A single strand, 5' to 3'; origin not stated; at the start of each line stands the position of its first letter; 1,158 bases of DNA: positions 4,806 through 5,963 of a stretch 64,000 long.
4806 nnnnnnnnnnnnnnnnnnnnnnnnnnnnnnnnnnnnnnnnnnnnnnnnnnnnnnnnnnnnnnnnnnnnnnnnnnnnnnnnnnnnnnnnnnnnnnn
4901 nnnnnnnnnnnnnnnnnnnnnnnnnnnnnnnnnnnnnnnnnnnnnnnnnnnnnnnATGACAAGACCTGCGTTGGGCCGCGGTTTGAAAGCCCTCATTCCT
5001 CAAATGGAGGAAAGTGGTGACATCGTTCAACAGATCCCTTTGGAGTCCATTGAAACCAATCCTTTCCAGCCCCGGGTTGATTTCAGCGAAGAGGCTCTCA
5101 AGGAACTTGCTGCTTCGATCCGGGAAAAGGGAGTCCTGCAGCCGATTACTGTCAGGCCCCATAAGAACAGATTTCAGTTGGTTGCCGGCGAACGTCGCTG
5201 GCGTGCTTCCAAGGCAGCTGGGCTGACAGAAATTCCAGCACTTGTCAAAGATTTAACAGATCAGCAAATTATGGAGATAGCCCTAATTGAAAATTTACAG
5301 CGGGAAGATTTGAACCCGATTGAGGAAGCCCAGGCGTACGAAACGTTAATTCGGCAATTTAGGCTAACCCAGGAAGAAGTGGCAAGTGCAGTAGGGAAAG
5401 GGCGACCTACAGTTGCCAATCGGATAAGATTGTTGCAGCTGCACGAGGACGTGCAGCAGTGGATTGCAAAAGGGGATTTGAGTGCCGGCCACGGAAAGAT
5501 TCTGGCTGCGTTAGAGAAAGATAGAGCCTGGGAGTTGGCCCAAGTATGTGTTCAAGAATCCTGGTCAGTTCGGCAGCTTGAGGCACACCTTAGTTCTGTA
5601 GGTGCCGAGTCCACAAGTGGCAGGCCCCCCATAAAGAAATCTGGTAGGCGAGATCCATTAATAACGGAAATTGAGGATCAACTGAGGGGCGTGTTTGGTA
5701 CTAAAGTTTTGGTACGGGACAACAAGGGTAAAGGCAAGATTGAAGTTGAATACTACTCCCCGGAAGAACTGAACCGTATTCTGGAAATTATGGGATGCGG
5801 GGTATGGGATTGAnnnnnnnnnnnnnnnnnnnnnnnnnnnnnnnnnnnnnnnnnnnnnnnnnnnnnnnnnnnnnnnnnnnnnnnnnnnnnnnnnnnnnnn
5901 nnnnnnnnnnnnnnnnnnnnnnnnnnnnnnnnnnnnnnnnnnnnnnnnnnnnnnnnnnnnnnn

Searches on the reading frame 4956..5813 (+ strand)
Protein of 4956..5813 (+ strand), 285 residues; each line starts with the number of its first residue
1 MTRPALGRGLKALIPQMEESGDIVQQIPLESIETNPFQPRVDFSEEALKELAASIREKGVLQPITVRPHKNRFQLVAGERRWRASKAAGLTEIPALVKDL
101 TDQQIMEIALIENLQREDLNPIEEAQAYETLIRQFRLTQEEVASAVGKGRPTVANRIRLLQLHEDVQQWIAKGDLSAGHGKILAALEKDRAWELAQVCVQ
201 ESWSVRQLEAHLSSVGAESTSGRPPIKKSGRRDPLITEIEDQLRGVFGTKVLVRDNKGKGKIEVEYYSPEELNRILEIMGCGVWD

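Call 4: search_protein_families(library=ncbifam, proteins=[window:4956-5813:+], max_evalue=0.00001)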
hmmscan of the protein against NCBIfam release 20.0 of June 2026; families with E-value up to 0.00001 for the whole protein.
window:4956-5813:+ (285 aa): 7 families
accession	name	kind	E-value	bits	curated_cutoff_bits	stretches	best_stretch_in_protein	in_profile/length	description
TIGR04285.1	nucleoid_noc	exception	1.2e-70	237.8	315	1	24-221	2-200/255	nucleoid occlusion protein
TIGR00180.1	parB_part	domain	1.4e-59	201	58.45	1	24-190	5-176/186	ParB/RepB/Spo0J family partition protein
TIGR03734.1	PRTRC_parB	hypoth_equivalog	1.2e-42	146.2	278.6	1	38-215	7-189/555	PRTRC system ParB family protein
TIGR03454.1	partition_RepB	equivalog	3.7e-21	75.8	201.5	1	18-159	58-200/325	plasmid partitioning protein RepB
NF010406.0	PRK13832.1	subfamily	4.5e-15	55.2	640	1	32-177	12-160/578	plasmid partitioning protein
NF010440.0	PRK13866.1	equivalog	4.1e-12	45.9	522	1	20-126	61-170/336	plasmid partitioning protein RepB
NF053625.1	SerKinSerKArch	equivalog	9.8e-06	24.9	380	0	32-109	19-99/244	ADP-dependent L-serine kinase SerK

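Call 10: find_encoding_contigs(protein=window:4956-5813:+, flank=10000, max_places=6)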
Protein window:4956-5813:+ (285 aa): no gene with exactly this product is on record in the collection.

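Call 11: find_related_loci(query=window:4956-5813:+, collection=genome_contigs, flank=10000)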
Query window:4956-5813:+ (285 aa) in genome_contigs; peptide patterns used: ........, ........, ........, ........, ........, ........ (x = any residue, [..] = any of these).
104 stretches matched a pattern; 32 encode a relative of the query (tblastn E <= 1e-3); 32 distinct loci.
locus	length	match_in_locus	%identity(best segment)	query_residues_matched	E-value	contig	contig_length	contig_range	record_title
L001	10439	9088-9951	46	3-280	3e-74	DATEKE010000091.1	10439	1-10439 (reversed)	MAG TPA_asm: Terriglobales bacterium isolate SMAG_U8882 k141_30101, whole genome shotgun sequence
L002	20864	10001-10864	44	3-279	1e-72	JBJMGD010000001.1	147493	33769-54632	MAG: Terriglobales bacterium isolate H3_18_all_fractions_metab_conc_57_56_18 k255_97608, whole genome shotgun sequence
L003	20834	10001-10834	48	1-279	2e-72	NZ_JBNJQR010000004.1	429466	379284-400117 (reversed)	Brevibacillus ginsengisoli strain KCTC 13938 NODE_4_length_429466_cov_51.352372, whole genome shotgun sequence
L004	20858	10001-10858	46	3-280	1e-72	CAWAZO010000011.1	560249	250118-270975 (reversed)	MAG: uncultured Acidobacteriota bacterium isolate MFD05512.bin.2.27 genome assembly, contig: contig_30574, whole genome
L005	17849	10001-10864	43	3-280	8e-72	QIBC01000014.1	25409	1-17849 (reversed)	MAG: Acidobacteria bacterium isolate gp1 AA112 14_0929_09_20cm_scaffold_199_curated, whole genome shotgun sequence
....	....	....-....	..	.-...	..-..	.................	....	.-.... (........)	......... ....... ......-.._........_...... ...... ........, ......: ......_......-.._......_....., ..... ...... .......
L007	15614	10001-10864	43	3-280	3e-70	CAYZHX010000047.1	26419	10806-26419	MAG TPA_asm: uncultured Terriglobales bacterium isolate SRP272529_co1_237 genome assembly, contig: NODE_2856_length_2641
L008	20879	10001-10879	41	1-284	3e-70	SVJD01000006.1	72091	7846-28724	MAG: Oscillospiraceae bacterium isolate SIG426 NODE_9008_length_72091_cov_7.423476, whole genome shotgun sequence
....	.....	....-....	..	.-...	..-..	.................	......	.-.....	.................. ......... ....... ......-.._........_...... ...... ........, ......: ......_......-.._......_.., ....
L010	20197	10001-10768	46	27-279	3e-68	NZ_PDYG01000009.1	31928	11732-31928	Agathobacter ruminis strain JK623 contig000009, whole genome shotgun sequence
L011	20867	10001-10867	42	3-281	4e-68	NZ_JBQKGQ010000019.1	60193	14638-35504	Agathobacter sp. LCP21S3_B2 contig00019, whole genome shotgun sequence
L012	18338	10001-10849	43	3-279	6e-68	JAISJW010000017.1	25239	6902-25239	MAG: Lactobacillales bacterium isolate Hs463_bin15 k119_3391551, whole genome shotgun sequence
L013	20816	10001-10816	43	6-277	6e-66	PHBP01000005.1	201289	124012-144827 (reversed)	MAG: Candidatus Cloacimonetes bacterium HGW-Cloacimonetes-2 bjp_ig2102_scaffold_66, whole genome shotgun sequence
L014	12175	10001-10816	42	6-277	7e-65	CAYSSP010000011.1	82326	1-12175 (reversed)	MAG TPA_asm: uncultured Candidatus Cloacimonadota bacterium isolate binchicken_co190_71 genome assembly, contig: NODE_65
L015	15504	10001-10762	45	27-279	1e-64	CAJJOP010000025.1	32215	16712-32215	MAG TPA_asm: uncultured Roseburia sp. isolate ERR1190848-bin.20 genome assembly, contig: NODE_669_length_32215_cov_53.03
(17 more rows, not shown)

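Call 12: find_homologous_proteins(query=window:4956-5813:+, max_evalue=1e-30)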
Query window:4956-5813:+ (285 aa): 7985 proteins with E <= 1e-30 among 8000 candidates; the best 120 are listed.
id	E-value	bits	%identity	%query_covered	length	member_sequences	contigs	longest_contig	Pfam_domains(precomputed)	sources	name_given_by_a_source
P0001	1.0e-181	620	100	100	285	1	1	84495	PF17762.9,PF23552.3,PF02195.27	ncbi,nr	ncbi:MAG: ParB/RepB/Spo0J family partition protein [Firmicutes bacterium]|nr:ParB/RepB/Spo0J family 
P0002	9.7e-181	617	100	100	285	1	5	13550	PF17762.9,PF23552.3,PF02195.27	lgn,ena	-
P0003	1.1e-117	410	69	100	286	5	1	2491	PF17762.9,PF23552.3,PF02195.27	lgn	-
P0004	1.7e-111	390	66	100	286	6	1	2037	PF17762.9,PF23552.3,PF02195.27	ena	-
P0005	3.9e-110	386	65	100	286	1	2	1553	PF17762.9,PF23552.3,PF02195.27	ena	-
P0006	5.8e-108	379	62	100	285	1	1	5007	PF17762.9,PF23552.3,PF02195.27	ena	-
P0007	6.7e-108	378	63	100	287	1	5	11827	PF17762.9,PF23552.3,PF02195.27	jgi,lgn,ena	jgi:ParB family chromosome partitioning protein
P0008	1.1e-107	378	62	100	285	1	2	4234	PF17762.9,PF23552.3,PF02195.27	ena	-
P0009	1.4e-107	377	62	100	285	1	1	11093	PF17762.9,PF23552.3,PF02195.27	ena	-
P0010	1.7e-107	377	62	100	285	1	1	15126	PF17762.9,PF23552.3,PF02195.27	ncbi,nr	ncbi:MAG: ParB/RepB/Spo0J family partition protein [Firmicutes bacterium]|nr:ParB/RepB/Spo0J family 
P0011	2.7e-107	376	62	100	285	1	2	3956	PF17762.9,PF23552.3,PF02195.27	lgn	-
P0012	2.7e-107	376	67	95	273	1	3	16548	PF17762.9,PF23552.3,PF02195.27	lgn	-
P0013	3.5e-107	376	64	100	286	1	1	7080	PF17762.9,PF23552.3,PF02195.27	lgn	-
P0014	3.7e-107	376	63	100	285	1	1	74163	PF17762.9,PF23552.3,PF02195.27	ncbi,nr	ncbi:MAG: ParB/RepB/Spo0J family partition protein [Firmicutes bacterium]|nr:ParB/RepB/Spo0J family 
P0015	4.3e-107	376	62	100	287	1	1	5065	PF17762.9,PF23552.3,PF02195.27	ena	-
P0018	8.0e-107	375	64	100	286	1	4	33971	PF17762.9,PF23552.3,PF02195.27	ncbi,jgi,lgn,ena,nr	ncbi:MAG: ParB/RepB/Spo0J family partition protein [Firmicutes bacterium]|nr:ParB/RepB/Spo0J family 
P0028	1.8e-103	364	62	98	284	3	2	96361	PF17762.9,PF23552.3,PF02195.27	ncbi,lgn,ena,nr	ncbi:MAG: ParB/RepB/Spo0J family partition protein [Firmicutes bacterium]|nr:ParB/RepB/Spo0J family 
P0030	1.2e-102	361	61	100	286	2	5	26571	PF17762.9,PF23552.3,PF02195.27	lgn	-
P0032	8.1e-102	358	61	100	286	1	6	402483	PF17762.9,PF23552.3,PF02195.27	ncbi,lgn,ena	ncbi:MAG: ParB/RepB/Spo0J family partition protein [Limnochordia bacterium]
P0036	7.5e-101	355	61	100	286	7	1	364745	PF17762.9,PF23552.3,PF02195.27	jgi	jgi:ParB family chromosome partitioning protein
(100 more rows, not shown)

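Call 13: find_encoding_contigs(protein=P0001, flank=10000, max_places=3)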
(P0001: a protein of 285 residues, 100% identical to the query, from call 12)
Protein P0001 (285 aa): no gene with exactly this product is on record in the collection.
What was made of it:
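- Tried and rejected: An exact-protein look-up of the window's Spo0J and of its 100% hit P0001 found no record (calls 10, 13).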

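Call 14: find_encoding_contigs(protein=P0002, flank=10000, max_places=5)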
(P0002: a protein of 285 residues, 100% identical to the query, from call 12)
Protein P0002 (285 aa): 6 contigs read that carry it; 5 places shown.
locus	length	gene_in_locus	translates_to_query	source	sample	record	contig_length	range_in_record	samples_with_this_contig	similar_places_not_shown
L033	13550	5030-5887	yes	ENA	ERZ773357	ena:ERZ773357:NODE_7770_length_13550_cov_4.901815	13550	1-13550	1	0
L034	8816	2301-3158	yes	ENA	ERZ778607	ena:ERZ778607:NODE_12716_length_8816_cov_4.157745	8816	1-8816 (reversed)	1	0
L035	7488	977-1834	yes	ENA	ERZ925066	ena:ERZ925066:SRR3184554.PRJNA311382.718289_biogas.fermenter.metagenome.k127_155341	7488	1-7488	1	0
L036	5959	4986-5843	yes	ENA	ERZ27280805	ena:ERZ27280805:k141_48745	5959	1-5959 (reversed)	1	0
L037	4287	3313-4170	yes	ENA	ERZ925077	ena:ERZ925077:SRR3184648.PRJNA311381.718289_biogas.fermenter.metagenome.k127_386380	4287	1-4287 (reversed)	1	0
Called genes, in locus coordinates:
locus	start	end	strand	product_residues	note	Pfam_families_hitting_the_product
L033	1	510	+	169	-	?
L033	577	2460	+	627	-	PF00890:FAD_binding_2 (faint), PF01134:GIDA, PF01266:DAO (faint), PF07992:Pyr_redox_2 (faint), PF12831:FAD_oxidored, PF21680:GIDA_C_1st, PF13932:SAM_GIDA_C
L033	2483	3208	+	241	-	PF02527:GidB, PF05175:MTS (faint), PF13847:Methyltransf_31 (weak)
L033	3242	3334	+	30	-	-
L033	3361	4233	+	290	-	PF02195:ParB_N, PF17762:HTH_ParB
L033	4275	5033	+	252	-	PF00142:Fer4_NifH, PF01656:CbiA, PF02374:ArsA_ATPase (weak), PF06564:CBP_BcsQ, PF09140:MipZ (faint), PF10609:ParA, PF13614:AAA_31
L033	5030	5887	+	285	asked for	PF02195:ParB_N, PF17762:HTH_ParB, PF23552:ParB_C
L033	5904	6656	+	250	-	PF00731:AIRC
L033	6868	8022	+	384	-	PF01969:Ni_insertion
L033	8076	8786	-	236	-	PF06866:DUF1256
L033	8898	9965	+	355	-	-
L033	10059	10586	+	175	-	PF13424:TPR_12 (weak), PF13424:TPR_12, PF00515:TPR_1, PF07719:TPR_2, PF13414:TPR_11, PF13432:TPR_16, PF14559:TPR_19, PF13431:TPR_17, +14 more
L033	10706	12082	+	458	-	PF12229:PG_binding_4, PF04294:VanW, PF07501:G5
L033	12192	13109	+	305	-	PF01063:Aminotran_4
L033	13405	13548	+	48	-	?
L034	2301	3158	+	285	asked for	PF02195:ParB_N, PF17762:HTH_ParB, PF23552:ParB_C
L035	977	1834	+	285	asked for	PF02195:ParB_N, PF17762:HTH_ParB, PF23552:ParB_C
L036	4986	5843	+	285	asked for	PF02195:ParB_N, PF17762:HTH_ParB, PF23552:ParB_C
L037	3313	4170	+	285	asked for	PF02195:ParB_N, PF17762:HTH_ParB, PF23552:ParB_C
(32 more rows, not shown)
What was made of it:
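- Tried and rejected: Strain-level copies were reached through P0002 instead (call 14).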

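Call 15: find_encoding_contigs(protein=P0012, flank=10000, max_places=3)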
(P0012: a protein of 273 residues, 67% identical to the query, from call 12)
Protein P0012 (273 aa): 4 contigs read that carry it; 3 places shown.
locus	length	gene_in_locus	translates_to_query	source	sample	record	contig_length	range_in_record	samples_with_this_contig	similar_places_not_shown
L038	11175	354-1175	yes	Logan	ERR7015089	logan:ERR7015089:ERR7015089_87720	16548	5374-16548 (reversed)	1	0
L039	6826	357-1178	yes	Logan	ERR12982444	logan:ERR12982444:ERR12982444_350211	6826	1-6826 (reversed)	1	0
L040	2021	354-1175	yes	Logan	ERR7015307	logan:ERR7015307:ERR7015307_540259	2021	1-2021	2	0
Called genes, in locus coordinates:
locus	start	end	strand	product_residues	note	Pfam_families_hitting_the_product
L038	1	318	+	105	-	?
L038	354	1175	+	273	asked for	PF02195:ParB_N, PF17762:HTH_ParB, PF23552:ParB_C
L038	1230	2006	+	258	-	PF00731:AIRC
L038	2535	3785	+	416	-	PF01969:Ni_insertion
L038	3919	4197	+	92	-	PF03698:UPF0180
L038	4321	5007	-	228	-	PF06866:DUF1256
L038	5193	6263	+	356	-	-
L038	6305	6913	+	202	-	PF13424:TPR_12, PF13432:TPR_16, PF14559:TPR_19, PF13431:TPR_17, PF00515:TPR_1, PF07719:TPR_2, PF13181:TPR_8, PF13424:TPR_12, +19 more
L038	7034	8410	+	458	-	PF12229:PG_binding_4, PF04294:VanW, PF07501:G5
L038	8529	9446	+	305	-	PF01063:Aminotran_4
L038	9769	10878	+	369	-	PF01571:GCV_T, PF08669:GCV_T_C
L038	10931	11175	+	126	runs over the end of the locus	PF01597:GCV_H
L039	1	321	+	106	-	?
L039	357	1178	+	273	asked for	PF02195:ParB_N, PF17762:HTH_ParB, PF23552:ParB_C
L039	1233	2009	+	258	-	PF00731:AIRC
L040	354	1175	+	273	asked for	PF02195:ParB_N, PF17762:HTH_ParB, PF23552:ParB_C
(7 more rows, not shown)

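Call 16: find_encoding_contigs(protein=P0014, flank=10000, max_places=2)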
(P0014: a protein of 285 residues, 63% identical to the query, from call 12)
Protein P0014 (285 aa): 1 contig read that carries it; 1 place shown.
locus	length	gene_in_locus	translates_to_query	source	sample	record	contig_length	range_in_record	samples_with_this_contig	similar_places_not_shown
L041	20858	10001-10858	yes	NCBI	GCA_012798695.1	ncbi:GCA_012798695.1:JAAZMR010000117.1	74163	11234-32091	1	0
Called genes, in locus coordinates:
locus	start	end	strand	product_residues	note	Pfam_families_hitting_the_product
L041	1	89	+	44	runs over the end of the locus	PF00468:Ribosomal_L34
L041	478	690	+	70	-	PF01809:YidD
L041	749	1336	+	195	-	PF02096:60KD_IMP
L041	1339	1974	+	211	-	PF14804:Jag_N, PF13083:KH_KhpA-B, PF01424:R3H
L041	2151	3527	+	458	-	PF10396:TrmE_N, PF12631:MnmE_helical, PF00009:GTP_EFTU (faint), PF01926:MMR_HSR1, PF02421:FeoB_N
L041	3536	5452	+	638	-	PF01134:GIDA, PF01266:DAO (faint), PF07992:Pyr_redox_2 (weak), PF12831:FAD_oxidored, PF21680:GIDA_C_1st, PF13932:SAM_GIDA_C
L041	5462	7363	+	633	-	PF01134:GIDA, PF12831:FAD_oxidored (weak), PF21680:GIDA_C_1st, PF13932:SAM_GIDA_C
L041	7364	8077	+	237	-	PF02527:GidB, PF05175:MTS (faint), PF13847:Methyltransf_31 (weak)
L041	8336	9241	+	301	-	PF02195:ParB_N, PF17762:HTH_ParB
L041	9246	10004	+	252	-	PF00142:Fer4_NifH (weak), PF01656:CbiA, PF02374:ArsA_ATPase (weak), PF06564:CBP_BcsQ, PF09140:MipZ (weak), PF10609:ParA, PF13614:AAA_31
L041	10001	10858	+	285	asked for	PF02195:ParB_N, PF17762:HTH_ParB, PF23552:ParB_C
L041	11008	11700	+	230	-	PF00731:AIRC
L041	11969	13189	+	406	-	PF01969:Ni_insertion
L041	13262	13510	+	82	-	PF03698:UPF0180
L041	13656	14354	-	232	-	PF06866:DUF1256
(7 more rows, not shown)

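Call 17: find_encoding_contigs(protein=P0028, flank=10000, max_places=2)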
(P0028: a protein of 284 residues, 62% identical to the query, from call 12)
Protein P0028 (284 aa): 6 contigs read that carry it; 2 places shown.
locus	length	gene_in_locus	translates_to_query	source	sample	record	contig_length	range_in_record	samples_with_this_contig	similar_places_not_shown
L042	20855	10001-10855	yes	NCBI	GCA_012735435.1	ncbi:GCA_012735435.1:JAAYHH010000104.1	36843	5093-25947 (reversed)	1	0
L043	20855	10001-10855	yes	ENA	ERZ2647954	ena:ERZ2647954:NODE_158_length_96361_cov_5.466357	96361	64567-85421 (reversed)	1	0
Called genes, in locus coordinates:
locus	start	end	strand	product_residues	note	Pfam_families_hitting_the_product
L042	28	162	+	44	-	PF00468:Ribosomal_L34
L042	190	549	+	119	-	PF00825:Ribonuclease_P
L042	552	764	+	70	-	PF01809:YidD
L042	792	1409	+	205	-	PF02096:60KD_IMP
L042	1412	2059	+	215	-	PF14804:Jag_N, PF13083:KH_KhpA-B, PF01424:R3H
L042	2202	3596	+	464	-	PF10396:TrmE_N, PF12631:MnmE_helical, PF03193:RsgA_GTPase (faint), PF00009:GTP_EFTU (faint), PF01926:MMR_HSR1, PF02421:FeoB_N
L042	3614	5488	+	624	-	PF01134:GIDA, PF01266:DAO (faint), PF07992:Pyr_redox_2 (weak), PF12831:FAD_oxidored, PF21680:GIDA_C_1st, PF13932:SAM_GIDA_C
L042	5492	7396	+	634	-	PF00890:FAD_binding_2 (faint), PF01134:GIDA, PF01266:DAO (faint), PF07992:Pyr_redox_2, PF12831:FAD_oxidored, PF21680:GIDA_C_1st, PF13932:SAM_GIDA_C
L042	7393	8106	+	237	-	PF02527:GidB, PF13847:Methyltransf_31 (weak)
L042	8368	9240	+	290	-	PF02195:ParB_N, PF17762:HTH_ParB, PF01381:HTH_3 (weak), PF20432:Xre-like-HTH (faint)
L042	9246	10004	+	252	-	PF00142:Fer4_NifH, PF01656:CbiA, PF02374:ArsA_ATPase (weak), PF06564:CBP_BcsQ, PF09140:MipZ (weak), PF10609:ParA, PF13614:AAA_31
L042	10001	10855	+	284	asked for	PF02195:ParB_N, PF17762:HTH_ParB, PF23552:ParB_C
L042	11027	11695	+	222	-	PF00731:AIRC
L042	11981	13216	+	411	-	PF01969:Ni_insertion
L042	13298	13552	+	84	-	PF03698:UPF0180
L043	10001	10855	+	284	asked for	PF02195:ParB_N, PF17762:HTH_ParB, PF23552:ParB_C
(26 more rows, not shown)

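Call 18: find_encoding_contigs(protein=P0032, flank=10000, max_places=2)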
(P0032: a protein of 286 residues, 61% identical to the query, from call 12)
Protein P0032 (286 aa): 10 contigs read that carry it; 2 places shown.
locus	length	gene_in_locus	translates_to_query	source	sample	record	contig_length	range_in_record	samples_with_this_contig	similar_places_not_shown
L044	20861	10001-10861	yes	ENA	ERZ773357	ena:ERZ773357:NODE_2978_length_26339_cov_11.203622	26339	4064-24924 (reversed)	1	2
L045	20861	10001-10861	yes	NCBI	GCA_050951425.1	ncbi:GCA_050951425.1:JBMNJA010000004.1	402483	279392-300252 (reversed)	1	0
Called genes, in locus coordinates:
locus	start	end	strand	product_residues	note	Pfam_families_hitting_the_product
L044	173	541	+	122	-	PF00825:Ribonuclease_P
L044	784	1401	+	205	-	PF02096:60KD_IMP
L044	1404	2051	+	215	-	PF14804:Jag_N, PF13083:KH_KhpA-B, PF01424:R3H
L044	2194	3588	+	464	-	PF10396:TrmE_N, PF12631:MnmE_helical, PF03193:RsgA_GTPase (faint), PF00009:GTP_EFTU (faint), PF01926:MMR_HSR1, PF02421:FeoB_N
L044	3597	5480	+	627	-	PF00070:Pyr_redox (faint), PF01134:GIDA, PF01266:DAO (faint), PF07992:Pyr_redox_2 (weak), PF12831:FAD_oxidored, PF21680:GIDA_C_1st, PF13932:SAM_GIDA_C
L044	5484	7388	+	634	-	PF00890:FAD_binding_2 (faint), PF01134:GIDA, PF07992:Pyr_redox_2 (weak), PF12831:FAD_oxidored, PF21680:GIDA_C_1st, PF13932:SAM_GIDA_C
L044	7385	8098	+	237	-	PF02527:GidB, PF13847:Methyltransf_31 (weak)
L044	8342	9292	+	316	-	PF02195:ParB_N, PF17762:HTH_ParB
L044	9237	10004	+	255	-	PF00142:Fer4_NifH, PF01656:CbiA, PF02374:ArsA_ATPase (weak), PF06564:CBP_BcsQ, PF09140:MipZ (weak), PF10609:ParA, PF13614:AAA_31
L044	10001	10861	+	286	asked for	PF02195:ParB_N, PF17762:HTH_ParB, PF23552:ParB_C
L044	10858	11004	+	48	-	-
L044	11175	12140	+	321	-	PF01969:Ni_insertion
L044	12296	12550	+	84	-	PF03698:UPF0180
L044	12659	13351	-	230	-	PF06866:DUF1256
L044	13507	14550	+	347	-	-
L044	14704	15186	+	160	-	-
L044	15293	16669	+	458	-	PF12229:PG_binding_4, PF04294:VanW, PF07501:G5 (weak)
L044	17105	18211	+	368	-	PF01571:GCV_T, PF08669:GCV_T_C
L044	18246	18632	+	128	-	PF01597:GCV_H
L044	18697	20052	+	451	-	PF02347:GDC-P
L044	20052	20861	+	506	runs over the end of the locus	PF02347:GDC-P, PF00266:Aminotran_5 (weak), PF21478:GcvP2_C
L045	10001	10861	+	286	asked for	PF02195:ParB_N, PF17762:HTH_ParB, PF23552:ParB_C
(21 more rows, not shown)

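Call 19: find_encoding_contigs(protein=P0036, flank=10000, max_places=2)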
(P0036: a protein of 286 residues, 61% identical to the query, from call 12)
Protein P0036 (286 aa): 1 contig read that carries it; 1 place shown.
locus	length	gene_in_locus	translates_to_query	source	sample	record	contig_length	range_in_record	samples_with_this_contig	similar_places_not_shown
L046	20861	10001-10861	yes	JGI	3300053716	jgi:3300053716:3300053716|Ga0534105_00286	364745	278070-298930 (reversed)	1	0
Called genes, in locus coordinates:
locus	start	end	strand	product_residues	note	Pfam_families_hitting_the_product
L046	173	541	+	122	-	PF00825:Ribonuclease_P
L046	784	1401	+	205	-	PF02096:60KD_IMP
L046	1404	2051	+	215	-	PF14804:Jag_N, PF13083:KH_KhpA-B, PF01424:R3H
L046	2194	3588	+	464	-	PF10396:TrmE_N, PF12631:MnmE_helical, PF03193:RsgA_GTPase (faint), PF00009:GTP_EFTU (faint), PF01926:MMR_HSR1, PF02421:FeoB_N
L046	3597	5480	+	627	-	PF00070:Pyr_redox (faint), PF01134:GIDA, PF01266:DAO (faint), PF07992:Pyr_redox_2, PF12831:FAD_oxidored, PF21680:GIDA_C_1st, PF13932:SAM_GIDA_C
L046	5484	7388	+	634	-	PF00890:FAD_binding_2 (faint), PF01134:GIDA, PF07992:Pyr_redox_2 (weak), PF12831:FAD_oxidored, PF21680:GIDA_C_1st, PF13932:SAM_GIDA_C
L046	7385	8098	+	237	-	PF02527:GidB, PF13847:Methyltransf_31 (weak)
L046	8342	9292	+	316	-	PF02195:ParB_N, PF17762:HTH_ParB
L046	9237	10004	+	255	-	PF00142:Fer4_NifH, PF01656:CbiA, PF02374:ArsA_ATPase (weak), PF06564:CBP_BcsQ, PF09140:MipZ (weak), PF10609:ParA, PF13614:AAA_31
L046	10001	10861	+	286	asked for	PF02195:ParB_N, PF17762:HTH_ParB, PF23552:ParB_C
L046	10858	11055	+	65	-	-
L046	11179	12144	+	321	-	PF01969:Ni_insertion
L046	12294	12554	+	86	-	PF03698:UPF0180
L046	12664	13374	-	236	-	PF06866:DUF1256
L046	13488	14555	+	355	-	-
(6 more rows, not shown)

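Call 32: search_solved_structures(query=window:4956-5813:+, max_evalue=1e-10, show_alignments=0)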
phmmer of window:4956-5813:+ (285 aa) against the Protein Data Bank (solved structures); distinct sequences matched with E-value up to 1e-10: 13.
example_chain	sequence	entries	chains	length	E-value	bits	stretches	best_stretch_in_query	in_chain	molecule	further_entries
1vz0_A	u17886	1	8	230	2.7e-62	213.9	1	5-211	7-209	Chromosome-partitioning protein Spo0J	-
6sdk_A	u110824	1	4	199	2.1e-54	188.1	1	23-212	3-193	Stage 0 sporulation protein J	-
7bnk_A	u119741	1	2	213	3.5e-54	187.3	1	24-212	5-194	ParB family protein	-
7o0n_A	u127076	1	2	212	2.2e-53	184.7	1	25-212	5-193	ParB family protein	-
7bnr_A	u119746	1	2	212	2.2e-53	184.7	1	25-212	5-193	ParB family protein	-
6t1f_A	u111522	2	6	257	1.4e-51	178.8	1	3-228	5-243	Chromosome-partitioning protein ParB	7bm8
7ng0_A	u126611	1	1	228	9.8e-50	172.7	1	24-240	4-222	Nucleoid occlusion protein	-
7nfu_A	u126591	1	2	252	9.9e-50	172.7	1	20-240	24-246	Nucleoid occlusion protein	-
4umk_A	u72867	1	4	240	1.6e-45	159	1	5-209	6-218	PROBABLE CHROMOSOME-PARTITIONING PROTEIN PARB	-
7ol9_A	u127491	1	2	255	1.2e-43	152.8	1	18-240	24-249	Nucleoid occlusion protein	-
6s6h_A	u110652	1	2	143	2.6e-23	86.1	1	105-228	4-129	Chromosome-partitioning protein ParB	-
6y93_A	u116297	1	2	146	4.1e-19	72.3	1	106-240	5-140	Nucleoid occlusion protein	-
8qa8_A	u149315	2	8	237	5e-15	58.9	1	16-168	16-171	Transcriptional repressor protein KorB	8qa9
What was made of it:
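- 4956..5813 (+): spo0J/parB, the predicted parS-binding CTPase clamp. The best solved relatives are Spo0J/ParB structures (call 32).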
